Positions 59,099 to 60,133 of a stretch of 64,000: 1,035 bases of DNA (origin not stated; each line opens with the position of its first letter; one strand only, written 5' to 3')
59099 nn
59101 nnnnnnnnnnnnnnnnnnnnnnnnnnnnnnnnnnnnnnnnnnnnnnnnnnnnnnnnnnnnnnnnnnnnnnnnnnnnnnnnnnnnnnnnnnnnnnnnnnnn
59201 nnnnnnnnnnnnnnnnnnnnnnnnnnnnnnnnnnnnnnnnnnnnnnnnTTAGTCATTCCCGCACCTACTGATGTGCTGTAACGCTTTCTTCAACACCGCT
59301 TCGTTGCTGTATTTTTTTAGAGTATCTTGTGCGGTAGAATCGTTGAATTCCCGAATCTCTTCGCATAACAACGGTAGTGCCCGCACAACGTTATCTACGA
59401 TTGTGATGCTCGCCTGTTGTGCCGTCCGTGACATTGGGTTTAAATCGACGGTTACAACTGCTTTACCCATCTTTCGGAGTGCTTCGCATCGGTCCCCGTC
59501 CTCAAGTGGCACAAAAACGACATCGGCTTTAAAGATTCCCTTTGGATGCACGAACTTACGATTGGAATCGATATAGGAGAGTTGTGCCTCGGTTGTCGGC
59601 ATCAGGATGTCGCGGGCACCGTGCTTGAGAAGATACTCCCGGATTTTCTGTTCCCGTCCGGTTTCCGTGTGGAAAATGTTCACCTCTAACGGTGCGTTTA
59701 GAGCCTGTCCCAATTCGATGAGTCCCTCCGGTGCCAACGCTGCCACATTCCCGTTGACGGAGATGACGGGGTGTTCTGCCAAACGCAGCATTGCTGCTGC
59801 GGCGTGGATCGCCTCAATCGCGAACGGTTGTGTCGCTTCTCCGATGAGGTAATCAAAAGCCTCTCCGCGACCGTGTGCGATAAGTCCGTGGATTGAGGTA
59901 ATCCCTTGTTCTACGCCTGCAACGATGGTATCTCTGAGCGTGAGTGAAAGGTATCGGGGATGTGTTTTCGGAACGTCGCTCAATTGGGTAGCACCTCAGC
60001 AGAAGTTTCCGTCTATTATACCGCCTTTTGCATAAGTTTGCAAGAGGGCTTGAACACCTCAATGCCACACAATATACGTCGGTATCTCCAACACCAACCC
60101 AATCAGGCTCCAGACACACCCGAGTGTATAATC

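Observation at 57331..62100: Very recent tandem duplication of the membrane-protein locus, with presence or absence of the DUF137-like gene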

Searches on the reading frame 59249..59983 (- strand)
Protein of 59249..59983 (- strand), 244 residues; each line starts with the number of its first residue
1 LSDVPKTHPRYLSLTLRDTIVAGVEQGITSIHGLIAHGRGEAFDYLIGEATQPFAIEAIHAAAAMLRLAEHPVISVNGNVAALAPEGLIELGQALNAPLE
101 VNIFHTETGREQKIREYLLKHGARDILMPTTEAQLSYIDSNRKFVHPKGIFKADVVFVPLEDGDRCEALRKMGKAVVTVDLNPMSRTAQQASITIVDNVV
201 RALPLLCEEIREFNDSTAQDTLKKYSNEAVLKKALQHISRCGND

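Call 5: search_protein_families(library=pfam, proteins=[window:59249-59983:-], max_evalue=0.01)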
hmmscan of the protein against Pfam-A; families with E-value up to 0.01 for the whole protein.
window:59249-59983:- (244 aa): 1 family
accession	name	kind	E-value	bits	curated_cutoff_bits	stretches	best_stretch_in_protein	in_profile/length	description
PF02006.22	PPS_PS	-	1.1e-67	227.5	26.4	1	67-238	2-176/176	Phosphopantothenate/pantothenate synthetase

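Call 6: search_protein_families(library=ncbifam, proteins=[window:59249-59983:-], max_evalue=0.01)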
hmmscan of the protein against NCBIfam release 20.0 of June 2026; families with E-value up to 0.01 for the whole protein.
window:59249-59983:- (244 aa): 3 families
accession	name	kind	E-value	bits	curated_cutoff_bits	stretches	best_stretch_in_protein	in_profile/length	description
NF010324.0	PRK13761.1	subfamily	9.7e-101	336.3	227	1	2-240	2-243/252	phosphopantothenate/pantothenate synthetase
NF041123.1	phpantohe_syn_Arch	equivalog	1.4e-90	302.5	300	1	4-215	2-212/213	4-phosphopantoate--beta-alanine ligase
NF006122.0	PRK08266.1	subfamily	1.6e-05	23.6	571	1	56-99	192-234/543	hypothetical protein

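Call 9: find_encoding_contigs(protein=window:59249-59983:-, flank=10000, max_places=10)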
Protein window:59249-59983:- (244 aa): no gene with exactly this product is on record in the collection.

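Call 10: find_homologous_proteins(query=window:59249-59983:-)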
Query window:59249-59983:- (244 aa): 7999 proteins with E <= 0.001 among 8000 candidates; the best 120 are listed.
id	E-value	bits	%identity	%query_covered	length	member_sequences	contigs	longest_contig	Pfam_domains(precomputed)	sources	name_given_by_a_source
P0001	1.2e-146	504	93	100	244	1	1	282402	PF02006.24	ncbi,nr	ncbi:phosphopantothenate/pantothenate synthetase [Candidatus Poribacteria bacterium]|nr:MAG: phospho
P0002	2.4e-146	503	93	100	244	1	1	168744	PF02006.24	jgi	-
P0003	2.8e-143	493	93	100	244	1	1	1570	PF02006.24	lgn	-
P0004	3.1e-143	493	92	100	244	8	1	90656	PF02006.24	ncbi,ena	-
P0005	3.6e-143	493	92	100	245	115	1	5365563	PF02006.24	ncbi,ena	-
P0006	1.1e-141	488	91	100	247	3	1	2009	PF02006.24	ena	-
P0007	1.6e-141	487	92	100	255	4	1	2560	PF02006.24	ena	-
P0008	1.8e-141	487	91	100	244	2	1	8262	PF02006.24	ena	-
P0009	3.0e-141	486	92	100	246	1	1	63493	PF02006.24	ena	-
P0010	5.1e-141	486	91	100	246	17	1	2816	PF02006.24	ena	-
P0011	5.3e-141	486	90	100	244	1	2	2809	PF02006.24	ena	-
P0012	1.0e-140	485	90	100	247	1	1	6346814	PF02006.24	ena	-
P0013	1.0e-140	485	90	100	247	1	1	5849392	PF02006.24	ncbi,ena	-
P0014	1.4e-140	484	91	100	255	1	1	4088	PF02006.24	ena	-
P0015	1.5e-140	484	90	100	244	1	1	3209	PF02006.24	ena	-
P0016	1.8e-140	484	91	100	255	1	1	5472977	PF02006.24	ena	-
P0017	1.9e-140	484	91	100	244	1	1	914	PF02006.24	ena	-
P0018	1.9e-140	484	91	100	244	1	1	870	PF02006.24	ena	-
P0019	2.6e-140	483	90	100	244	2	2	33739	PF02006.24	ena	-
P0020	2.8e-140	483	84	100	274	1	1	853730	PF02006.24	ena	-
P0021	3.3e-140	483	90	100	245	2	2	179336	PF02006.24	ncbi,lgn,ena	-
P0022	4.5e-140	483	89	100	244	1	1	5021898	PF02006.24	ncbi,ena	-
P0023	4.6e-140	483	91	100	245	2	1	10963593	PF02006.24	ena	-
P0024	5.2e-140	482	91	100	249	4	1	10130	PF02006.24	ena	-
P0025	5.9e-140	482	91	100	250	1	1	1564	PF02006.24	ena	-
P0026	6.3e-140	482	91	100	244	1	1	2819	PF02006.24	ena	-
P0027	7.1e-140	482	91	100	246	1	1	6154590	PF02006.24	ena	-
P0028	7.4e-140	482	91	100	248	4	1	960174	PF02006.24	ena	-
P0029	8.3e-140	482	90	100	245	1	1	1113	PF02006.24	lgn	-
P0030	9.0e-140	482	91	100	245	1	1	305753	PF02006.24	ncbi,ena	-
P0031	1.3e-139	481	90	100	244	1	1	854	PF02006.24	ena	-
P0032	1.4e-139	481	89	100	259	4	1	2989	PF02006.24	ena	-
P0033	2.5e-139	480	89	100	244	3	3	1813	PF02006.24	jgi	-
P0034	3.4e-139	480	91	100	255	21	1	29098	PF02006.24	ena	-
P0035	3.4e-139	480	90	100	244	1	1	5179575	PF02006.24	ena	-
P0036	4.7e-139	479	89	100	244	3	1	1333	PF02006.24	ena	-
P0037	5.1e-139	479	86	100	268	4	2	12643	PF02006.24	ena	-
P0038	5.7e-139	479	89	100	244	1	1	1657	PF02006.24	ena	-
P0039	7.9e-139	479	91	100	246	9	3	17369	PF02006.24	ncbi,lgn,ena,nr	ncbi:phosphopantothenate/pantothenate synthetase [Candidatus Poribacteria bacterium]|nr:phosphopanto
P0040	9.5e-139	478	90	100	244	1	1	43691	PF02006.24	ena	-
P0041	1.4e-138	478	90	100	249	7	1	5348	PF02006.24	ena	-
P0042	1.7e-138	477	91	100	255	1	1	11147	PF02006.24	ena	-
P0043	2.5e-138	477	89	100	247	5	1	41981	PF02006.24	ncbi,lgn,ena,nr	ncbi:MAG: 4-phosphopantoate--beta-alanine ligase [Candidatus Poribacteria bacterium]|nr:4-phosphopan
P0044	2.6e-138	477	89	100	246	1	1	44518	PF02006.24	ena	-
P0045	2.7e-138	477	91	100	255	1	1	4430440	PF02006.24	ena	-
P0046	4.3e-138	476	90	100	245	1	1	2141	PF02006.24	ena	-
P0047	5.1e-138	476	91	100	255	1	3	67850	PF02006.24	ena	-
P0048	6.2e-138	476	91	100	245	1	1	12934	PF02006.24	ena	-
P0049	7.9e-138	475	90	100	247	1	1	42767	PF02006.24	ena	-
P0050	8.3e-138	475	90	100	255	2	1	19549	PF02006.24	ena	-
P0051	8.9e-138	475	90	100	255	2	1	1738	PF02006.24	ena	-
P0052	1.1e-137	475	90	100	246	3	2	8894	PF02006.24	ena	-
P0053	1.5e-137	474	86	100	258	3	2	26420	PF02006.24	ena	-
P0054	1.7e-137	474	90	100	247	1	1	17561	PF02006.24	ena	-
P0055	1.9e-137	474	89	100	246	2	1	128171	PF02006.24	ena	-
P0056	2.3e-137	474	89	100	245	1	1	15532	PF02006.24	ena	-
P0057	2.6e-137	474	90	100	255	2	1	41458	PF02006.24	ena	-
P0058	2.8e-137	473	83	100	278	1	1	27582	PF02006.24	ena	-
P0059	3.0e-137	473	88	100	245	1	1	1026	PF02006.24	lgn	-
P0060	4.3e-137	473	88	100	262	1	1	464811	PF02006.24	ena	-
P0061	8.9e-137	472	86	100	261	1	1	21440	PF02006.24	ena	-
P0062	9.2e-137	472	89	100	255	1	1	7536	PF02006.24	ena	-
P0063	1.5e-136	471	86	100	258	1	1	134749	PF02006.24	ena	-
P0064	1.7e-136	471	82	100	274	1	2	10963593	PF02006.24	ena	-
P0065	2.1e-136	471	88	100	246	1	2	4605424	PF02006.24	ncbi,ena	-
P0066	2.2e-136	471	78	100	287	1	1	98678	PF02006.24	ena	-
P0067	2.3e-136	470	89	100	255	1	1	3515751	PF02006.24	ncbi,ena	-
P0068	2.9e-136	470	87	100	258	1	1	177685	PF02006.24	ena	-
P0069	3.1e-136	470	88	100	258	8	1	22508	PF02006.24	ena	-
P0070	3.1e-136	470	86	100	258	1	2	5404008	PF02006.24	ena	-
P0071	3.3e-136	470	88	100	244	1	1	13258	PF02006.24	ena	-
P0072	4.2e-136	470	89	100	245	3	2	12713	PF02006.24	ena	-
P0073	4.4e-136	470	79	100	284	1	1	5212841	PF02006.24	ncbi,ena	-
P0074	8.5e-136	469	86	100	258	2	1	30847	PF02006.24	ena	-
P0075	9.4e-136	468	87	100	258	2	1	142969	PF02006.24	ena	-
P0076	9.4e-136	468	87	100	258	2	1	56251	PF02006.24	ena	-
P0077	9.8e-136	468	86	100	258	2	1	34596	PF02006.24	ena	-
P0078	9.9e-136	468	89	100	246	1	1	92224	PF02006.24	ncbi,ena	-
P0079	1.1e-135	468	87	100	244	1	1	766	PF02006.24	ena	-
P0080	1.2e-135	468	86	100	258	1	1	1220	PF02006.24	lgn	-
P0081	1.2e-135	468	87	100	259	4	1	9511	PF02006.24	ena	-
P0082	1.4e-135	468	89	100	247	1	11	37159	PF02006.24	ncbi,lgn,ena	-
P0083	1.5e-135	468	86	100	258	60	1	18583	PF02006.24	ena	-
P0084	2.1e-135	467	82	100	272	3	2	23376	PF02006.24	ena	-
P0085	2.5e-135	467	78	100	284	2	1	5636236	PF02006.24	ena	-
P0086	2.5e-135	467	88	100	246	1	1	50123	PF02006.24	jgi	-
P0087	2.7e-135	467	86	100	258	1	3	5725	PF02006.24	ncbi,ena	-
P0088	2.8e-135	467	87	100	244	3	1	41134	PF02006.24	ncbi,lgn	-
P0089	2.8e-135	467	89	100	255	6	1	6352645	PF02006.24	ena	-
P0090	2.8e-135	467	86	100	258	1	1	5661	PF02006.24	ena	-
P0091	3.3e-135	467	89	100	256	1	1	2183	PF02006.24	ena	-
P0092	3.9e-135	466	87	100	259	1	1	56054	PF02006.24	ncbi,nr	ncbi:phosphopantothenate/pantothenate synthetase [Candidatus Poribacteria bacterium]|nr:MAG: phospho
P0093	3.9e-135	466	80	100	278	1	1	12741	PF02006.24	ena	-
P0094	5.1e-135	466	83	100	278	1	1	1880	PF02006.24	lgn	-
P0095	5.5e-135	466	86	100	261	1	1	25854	PF02006.24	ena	-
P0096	5.7e-135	466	72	100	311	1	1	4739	PF02006.24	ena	-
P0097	5.7e-135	466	89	49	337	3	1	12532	PF02006.24,PF25533.2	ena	-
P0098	7.7e-135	465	86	100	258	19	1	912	PF02006.24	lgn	-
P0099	1.1e-134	465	85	100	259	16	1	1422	PF02006.24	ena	-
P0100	1.3e-134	465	75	100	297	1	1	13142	PF02006.24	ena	-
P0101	1.5e-134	465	86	100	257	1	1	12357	PF02006.24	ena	-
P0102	1.7e-134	464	89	100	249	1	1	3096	PF02006.24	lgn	-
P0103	2.0e-134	464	85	100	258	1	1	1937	PF02006.24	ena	-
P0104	2.2e-134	464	82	100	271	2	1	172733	PF02006.24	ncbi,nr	ncbi:phosphopantothenate/pantothenate synthetase [Candidatus Poribacteria bacterium]|nr:MAG: phospho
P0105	2.2e-134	464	86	100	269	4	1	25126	PF02006.24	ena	-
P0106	2.4e-134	464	88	100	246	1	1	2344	PF02006.24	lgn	-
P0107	2.6e-134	464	88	100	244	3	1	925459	PF02006.24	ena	-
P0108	3.2e-134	463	81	100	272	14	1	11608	PF02006.24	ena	-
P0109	3.3e-134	463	86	100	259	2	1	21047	PF02006.24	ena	-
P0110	3.7e-134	463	81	100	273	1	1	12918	PF02006.24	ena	-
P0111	4.1e-134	463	75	100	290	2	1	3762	PF02006.24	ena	-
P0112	4.4e-134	463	81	100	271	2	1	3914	PF02006.24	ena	-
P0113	5.0e-134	463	85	100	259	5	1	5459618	PF02006.24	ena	-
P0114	5.6e-134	463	89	100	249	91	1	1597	PF02006.24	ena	-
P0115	5.9e-134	463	88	100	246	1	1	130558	PF02006.24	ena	-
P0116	7.6e-134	462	86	100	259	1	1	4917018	PF02006.24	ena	-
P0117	9.0e-134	462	88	100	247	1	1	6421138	PF02006.24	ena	-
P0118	2.1e-133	461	85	100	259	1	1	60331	PF02006.24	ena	-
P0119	2.4e-133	461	81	100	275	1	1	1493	PF02006.24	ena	-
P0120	2.4e-133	461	81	100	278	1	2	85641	PF02006.24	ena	-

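Call 11: find_related_loci(query=window:59249-59983:-, collection=genome_contigs, flank=10000)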
Query window:59249-59983:- (244 aa) in genome_contigs; peptide patterns used: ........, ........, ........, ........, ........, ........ (x = any residue, [..] = any of these).
599 stretches matched a pattern (row limit reached: there are more); 576 encode a relative of the query (tblastn E <= 1e-3); the best 80 are kept; 80 distinct loci.
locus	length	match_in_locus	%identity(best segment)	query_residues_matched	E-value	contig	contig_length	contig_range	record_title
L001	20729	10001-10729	90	1-243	4e-148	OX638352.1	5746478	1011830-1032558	MAG: uncultured Poribacteria bacterium isolate 319d9eaa-e5ea-4d6b-972a-5b23a2ce0867 genome assembly, chromosome: 1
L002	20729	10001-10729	92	1-243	1e-145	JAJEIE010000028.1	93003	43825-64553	MAG: Candidatus Poribacteria bacterium isolate p16x65bins.49 k141_983285, whole genome shotgun sequence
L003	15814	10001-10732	89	1-243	4e-145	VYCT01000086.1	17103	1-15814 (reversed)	MAG: Candidatus Poribacteria bacterium isolate SB0675_bin_22 NODE_1495_length_17103_cov_12.638961, whole genome shotgun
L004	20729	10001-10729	87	1-243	3e-145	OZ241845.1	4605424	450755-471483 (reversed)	MAG: Candidatus Poribacteria bacterium isolate fbb172c3-de08-4f40-a2cc-29487177e2df genome assembly, chromosome: 1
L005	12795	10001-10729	91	1-243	2e-144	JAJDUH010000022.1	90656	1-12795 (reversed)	MAG: Candidatus Poribacteria bacterium isolate jk18x1bzbins.72 k141_465508, whole genome shotgun sequence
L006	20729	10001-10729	90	1-243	3e-142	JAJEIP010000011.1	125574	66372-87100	MAG: Candidatus Poribacteria bacterium isolate p16x65bins.2 k141_1095829, whole genome shotgun sequence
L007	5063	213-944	87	1-243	3e-143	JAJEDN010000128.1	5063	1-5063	MAG: Candidatus Poribacteria bacterium isolate p16x33bins.23 k141_765292, whole genome shotgun sequence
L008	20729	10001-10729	90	1-243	5e-142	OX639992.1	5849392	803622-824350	MAG: uncultured Poribacteria bacterium isolate 2342930e-25dc-453b-b24c-d77caf5257d8 genome assembly, chromosome: 1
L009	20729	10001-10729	90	1-243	1e-141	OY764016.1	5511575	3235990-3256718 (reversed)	MAG: Candidatus Poribacteria bacterium isolate 9fae2ea3-c9b7-404b-9456-b4c0b6541956 genome assembly, chromosome: 1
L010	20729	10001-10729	91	1-243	1e-139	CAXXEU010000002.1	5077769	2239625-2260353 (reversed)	MAG: Candidatus Poribacteria bacterium isolate 3e89c7d8-7361-487e-81cd-bcd86543e134 genome assembly, contig: contig_2, w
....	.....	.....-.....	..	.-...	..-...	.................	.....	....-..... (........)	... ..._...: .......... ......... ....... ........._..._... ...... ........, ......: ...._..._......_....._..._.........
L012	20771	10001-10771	85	1-243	5e-138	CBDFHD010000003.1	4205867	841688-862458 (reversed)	MAG: Candidatus Poribacteria bacterium isolate 3ddb7f14-4d05-4080-9b3f-f5d75a2c5508 genome assembly, contig: contig_3, w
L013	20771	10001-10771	84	1-243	1e-137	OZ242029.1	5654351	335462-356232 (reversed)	MAG: Candidatus Poribacteria bacterium isolate e47116a6-1c5e-4b36-9515-22f207f5838d genome assembly, chromosome: 1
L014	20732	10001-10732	87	1-243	1e-134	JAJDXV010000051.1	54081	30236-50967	MAG: Candidatus Poribacteria bacterium isolate jk18x27bins.53 k141_1345349, whole genome shotgun sequence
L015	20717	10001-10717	83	1-239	1e-133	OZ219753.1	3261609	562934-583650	MAG: Candidatus Poribacteria bacterium isolate 1eb63393-43b3-4ba7-aba7-ea4ddc7e67a3 genome assembly, chromosome: 4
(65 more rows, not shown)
